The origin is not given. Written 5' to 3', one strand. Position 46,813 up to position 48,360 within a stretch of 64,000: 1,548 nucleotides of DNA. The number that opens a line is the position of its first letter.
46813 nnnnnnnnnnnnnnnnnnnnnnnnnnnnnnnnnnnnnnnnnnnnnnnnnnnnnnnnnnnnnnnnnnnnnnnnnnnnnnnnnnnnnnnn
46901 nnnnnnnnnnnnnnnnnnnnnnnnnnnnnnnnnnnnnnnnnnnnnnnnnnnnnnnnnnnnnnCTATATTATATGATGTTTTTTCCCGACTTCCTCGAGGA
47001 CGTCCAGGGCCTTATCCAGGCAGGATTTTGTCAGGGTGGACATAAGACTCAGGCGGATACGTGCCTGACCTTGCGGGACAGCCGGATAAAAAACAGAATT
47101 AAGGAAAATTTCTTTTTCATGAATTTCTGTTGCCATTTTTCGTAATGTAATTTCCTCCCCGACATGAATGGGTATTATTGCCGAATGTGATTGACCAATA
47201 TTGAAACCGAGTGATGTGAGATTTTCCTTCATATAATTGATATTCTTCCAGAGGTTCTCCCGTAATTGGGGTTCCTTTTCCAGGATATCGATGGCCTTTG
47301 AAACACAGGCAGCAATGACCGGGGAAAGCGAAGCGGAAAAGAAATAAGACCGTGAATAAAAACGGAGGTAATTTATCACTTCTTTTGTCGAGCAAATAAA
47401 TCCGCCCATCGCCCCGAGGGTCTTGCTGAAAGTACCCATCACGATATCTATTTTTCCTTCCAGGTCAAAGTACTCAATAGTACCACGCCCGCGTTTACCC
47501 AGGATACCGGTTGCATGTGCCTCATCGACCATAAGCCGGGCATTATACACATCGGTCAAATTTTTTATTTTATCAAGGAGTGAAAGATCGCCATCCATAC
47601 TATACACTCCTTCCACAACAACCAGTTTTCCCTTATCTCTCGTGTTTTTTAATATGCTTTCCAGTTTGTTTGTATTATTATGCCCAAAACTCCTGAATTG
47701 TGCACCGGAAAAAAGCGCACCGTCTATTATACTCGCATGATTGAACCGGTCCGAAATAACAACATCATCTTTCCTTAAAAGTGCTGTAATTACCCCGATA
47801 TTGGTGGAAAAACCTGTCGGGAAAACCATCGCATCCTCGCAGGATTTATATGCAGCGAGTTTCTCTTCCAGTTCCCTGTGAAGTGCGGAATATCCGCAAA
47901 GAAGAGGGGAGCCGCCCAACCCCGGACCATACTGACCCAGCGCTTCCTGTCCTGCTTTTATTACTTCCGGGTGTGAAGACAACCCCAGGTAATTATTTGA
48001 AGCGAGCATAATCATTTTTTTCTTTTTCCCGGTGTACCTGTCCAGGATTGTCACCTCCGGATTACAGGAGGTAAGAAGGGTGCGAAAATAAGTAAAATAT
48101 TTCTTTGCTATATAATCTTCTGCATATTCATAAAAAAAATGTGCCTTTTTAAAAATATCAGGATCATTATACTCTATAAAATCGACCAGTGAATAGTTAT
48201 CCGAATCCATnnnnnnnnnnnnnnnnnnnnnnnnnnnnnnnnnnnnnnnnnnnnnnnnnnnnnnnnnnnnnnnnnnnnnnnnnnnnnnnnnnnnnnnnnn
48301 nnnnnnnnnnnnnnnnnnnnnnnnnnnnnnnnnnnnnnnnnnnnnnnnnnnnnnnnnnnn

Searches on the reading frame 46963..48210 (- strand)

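Call 15: search_protein_families(library=pfam, proteins=[window:46963-48210:-], max_evalue=0.001)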
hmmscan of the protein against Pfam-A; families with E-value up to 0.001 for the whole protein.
window:46963-48210:- (415 aa): 4 families
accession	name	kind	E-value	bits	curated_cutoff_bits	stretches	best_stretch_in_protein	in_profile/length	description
PF00155.27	Aminotran_1_2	-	3.5e-55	188.1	19.7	1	65-405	2-361/361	Aminotransferase class I and II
PF01053.26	Cys_Met_Meta_PP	-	1.8e-05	23.9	27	1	111-286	54-226/381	Cys/Met metabolism PLP-dependent enzyme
PF01212.27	Beta_elim_lyase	-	5.1e-05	23.2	27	1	109-282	32-219/288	Beta-eliminating lyase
PF01276.26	OKR_DC_1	-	0.00082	18.7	27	0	135-233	93-207/417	Orn/Lys/Arg decarboxylase, major domain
